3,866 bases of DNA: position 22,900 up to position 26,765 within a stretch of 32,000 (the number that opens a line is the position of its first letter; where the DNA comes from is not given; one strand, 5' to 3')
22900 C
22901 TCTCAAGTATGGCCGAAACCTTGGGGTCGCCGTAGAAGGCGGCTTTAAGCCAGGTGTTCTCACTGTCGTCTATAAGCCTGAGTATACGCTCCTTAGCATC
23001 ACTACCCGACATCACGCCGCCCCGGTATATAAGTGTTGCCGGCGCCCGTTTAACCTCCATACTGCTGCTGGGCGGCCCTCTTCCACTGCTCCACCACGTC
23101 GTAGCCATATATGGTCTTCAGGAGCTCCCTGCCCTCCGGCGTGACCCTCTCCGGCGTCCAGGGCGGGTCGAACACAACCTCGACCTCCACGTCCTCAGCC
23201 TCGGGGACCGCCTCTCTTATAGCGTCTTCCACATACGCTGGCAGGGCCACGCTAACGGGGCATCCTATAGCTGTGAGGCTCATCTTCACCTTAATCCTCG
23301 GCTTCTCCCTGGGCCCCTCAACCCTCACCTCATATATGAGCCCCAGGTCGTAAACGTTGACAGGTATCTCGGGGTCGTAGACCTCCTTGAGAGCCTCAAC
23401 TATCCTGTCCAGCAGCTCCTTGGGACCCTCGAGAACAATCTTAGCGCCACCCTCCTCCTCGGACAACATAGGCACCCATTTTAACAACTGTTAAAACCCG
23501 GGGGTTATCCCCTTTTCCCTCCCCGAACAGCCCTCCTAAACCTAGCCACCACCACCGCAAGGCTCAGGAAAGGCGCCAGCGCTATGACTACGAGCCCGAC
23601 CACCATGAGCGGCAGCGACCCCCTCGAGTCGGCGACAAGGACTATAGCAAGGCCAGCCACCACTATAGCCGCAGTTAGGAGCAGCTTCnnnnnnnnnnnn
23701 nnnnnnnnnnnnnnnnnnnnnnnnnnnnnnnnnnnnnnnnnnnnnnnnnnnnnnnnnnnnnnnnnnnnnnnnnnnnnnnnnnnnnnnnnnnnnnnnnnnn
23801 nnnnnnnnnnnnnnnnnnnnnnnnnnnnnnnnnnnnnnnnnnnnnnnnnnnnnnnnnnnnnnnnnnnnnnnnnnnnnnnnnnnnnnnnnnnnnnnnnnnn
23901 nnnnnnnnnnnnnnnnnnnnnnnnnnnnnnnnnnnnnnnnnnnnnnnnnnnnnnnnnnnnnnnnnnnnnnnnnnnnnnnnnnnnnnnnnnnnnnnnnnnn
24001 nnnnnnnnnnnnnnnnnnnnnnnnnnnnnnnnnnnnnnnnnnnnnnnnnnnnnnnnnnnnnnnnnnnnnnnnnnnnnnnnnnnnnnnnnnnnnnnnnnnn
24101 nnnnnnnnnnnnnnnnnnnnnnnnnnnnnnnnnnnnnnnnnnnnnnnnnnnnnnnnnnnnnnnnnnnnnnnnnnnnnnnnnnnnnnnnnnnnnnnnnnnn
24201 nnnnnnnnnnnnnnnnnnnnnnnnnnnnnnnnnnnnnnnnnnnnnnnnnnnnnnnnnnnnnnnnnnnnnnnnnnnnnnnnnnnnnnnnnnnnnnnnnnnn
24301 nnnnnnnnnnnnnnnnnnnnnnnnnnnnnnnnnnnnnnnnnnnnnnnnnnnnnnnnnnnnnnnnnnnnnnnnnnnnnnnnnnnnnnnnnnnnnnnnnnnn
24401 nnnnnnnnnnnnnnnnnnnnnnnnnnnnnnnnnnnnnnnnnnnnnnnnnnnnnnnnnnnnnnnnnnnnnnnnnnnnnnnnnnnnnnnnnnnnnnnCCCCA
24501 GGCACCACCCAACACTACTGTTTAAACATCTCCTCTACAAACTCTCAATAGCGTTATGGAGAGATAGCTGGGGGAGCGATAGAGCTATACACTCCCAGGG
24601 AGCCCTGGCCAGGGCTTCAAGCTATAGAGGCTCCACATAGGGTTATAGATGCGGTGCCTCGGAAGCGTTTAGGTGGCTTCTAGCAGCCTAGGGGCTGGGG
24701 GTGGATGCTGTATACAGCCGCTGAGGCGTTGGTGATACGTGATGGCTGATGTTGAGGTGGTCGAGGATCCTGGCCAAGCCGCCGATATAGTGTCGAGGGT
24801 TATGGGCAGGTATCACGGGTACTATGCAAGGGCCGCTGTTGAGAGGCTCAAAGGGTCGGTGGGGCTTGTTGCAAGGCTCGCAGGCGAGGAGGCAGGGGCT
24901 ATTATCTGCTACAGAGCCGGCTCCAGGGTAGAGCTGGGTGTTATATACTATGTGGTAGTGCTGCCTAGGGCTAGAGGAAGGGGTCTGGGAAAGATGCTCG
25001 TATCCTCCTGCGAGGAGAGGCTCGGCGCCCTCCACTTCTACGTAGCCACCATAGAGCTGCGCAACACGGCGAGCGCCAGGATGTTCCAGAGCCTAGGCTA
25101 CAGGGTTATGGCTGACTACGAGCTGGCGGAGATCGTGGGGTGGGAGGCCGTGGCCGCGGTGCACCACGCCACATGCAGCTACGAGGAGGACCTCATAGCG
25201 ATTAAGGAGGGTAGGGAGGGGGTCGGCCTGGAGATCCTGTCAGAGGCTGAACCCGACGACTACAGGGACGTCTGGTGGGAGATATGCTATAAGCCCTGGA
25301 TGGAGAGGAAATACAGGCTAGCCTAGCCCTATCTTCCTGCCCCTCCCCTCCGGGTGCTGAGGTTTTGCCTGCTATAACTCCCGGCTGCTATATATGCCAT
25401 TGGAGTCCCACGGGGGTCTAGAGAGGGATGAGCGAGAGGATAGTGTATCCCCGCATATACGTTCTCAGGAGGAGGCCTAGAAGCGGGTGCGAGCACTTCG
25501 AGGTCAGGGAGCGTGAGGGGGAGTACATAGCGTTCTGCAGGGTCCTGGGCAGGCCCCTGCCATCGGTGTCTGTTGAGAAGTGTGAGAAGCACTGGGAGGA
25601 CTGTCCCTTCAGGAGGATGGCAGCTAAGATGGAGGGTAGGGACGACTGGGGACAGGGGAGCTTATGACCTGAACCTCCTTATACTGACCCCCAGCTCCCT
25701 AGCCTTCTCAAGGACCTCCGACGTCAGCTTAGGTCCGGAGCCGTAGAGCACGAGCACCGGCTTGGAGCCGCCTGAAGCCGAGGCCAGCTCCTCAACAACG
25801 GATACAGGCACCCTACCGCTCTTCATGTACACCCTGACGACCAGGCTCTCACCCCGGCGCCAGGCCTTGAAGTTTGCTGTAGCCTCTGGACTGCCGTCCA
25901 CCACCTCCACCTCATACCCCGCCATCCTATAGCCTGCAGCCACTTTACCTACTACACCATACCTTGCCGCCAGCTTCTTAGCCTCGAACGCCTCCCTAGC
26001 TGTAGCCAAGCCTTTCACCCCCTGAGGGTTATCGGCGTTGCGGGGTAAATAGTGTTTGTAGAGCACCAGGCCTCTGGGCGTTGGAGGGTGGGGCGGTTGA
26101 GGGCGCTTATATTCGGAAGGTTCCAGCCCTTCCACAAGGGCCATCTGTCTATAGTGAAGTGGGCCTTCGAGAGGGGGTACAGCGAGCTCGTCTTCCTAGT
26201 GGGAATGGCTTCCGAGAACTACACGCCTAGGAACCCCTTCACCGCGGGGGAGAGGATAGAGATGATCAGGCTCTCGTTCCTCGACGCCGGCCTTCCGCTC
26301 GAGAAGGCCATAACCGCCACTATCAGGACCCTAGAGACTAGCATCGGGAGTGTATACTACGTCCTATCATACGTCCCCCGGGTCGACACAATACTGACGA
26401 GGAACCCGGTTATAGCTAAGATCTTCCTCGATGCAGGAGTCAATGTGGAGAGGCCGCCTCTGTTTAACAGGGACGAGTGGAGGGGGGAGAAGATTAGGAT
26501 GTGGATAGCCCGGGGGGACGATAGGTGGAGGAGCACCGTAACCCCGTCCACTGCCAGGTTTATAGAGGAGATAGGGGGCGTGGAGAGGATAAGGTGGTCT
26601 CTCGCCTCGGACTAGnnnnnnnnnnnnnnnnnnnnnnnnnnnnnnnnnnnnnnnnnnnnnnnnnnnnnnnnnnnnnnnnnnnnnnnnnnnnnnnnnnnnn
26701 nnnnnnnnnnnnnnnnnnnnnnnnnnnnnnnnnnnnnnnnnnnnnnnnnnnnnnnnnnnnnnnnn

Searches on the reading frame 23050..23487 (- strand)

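Call 102: search_protein_families(library=pfam, proteins=[window:23050-23487:-], max_evalue=0.00001)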
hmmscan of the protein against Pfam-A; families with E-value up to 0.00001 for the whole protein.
window:23050-23487:- (145 aa): 1 family
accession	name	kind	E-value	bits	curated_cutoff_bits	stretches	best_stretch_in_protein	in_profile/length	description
PF01883.24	FeS_assembly_P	-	4.9e-20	72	23.5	1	27-104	2-73/73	Iron-sulfur cluster assembly protein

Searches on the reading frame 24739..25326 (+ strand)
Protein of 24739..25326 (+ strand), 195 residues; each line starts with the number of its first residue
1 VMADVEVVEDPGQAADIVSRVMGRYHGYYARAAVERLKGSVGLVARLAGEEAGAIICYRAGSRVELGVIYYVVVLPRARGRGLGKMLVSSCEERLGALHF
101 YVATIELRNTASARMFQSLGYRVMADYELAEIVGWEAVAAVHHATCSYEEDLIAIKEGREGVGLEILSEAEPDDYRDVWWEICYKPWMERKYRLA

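Call 102: search_protein_families(library=pfam, proteins=[window:24739-25326:+], max_evalue=0.00001)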
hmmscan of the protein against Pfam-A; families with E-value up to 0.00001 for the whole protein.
window:24739-25326:+ (195 aa): 4 families
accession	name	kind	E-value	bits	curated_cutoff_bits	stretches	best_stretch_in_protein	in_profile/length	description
PF00583.31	Acetyltransf_1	-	4.9e-11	43.4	20.7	1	38-121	31-116/116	Acetyltransferase (GNAT) family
PF13508.13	Acetyltransf_7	-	7.5e-10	39.5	27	1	43-122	6-83/84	Acetyltransferase (GNAT) domain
PF08445.16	FR47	-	2.1e-09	37.7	22.1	1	63-126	18-82/86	FR47-like protein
PF13673.13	Acetyltransf_10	-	7.6e-06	26.4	23.6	0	41-124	32-110/128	Acetyltransferase (GNAT) domain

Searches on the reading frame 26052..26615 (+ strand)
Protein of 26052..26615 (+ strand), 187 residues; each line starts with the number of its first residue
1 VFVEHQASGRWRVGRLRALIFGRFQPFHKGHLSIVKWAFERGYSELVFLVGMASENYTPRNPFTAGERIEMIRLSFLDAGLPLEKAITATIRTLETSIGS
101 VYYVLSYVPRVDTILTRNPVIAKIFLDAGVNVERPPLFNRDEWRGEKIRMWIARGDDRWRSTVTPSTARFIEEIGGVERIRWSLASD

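Call 102: search_protein_families(library=pfam, proteins=[window:26052-26615:+], max_evalue=0.00001)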
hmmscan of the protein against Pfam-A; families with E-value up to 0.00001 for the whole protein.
window:26052-26615:+ (187 aa): 1 family
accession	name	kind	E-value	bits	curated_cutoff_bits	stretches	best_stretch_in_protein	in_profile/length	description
PF01467.32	CTP_transf_like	-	1.4e-12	48.4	21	1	20-94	2-75/133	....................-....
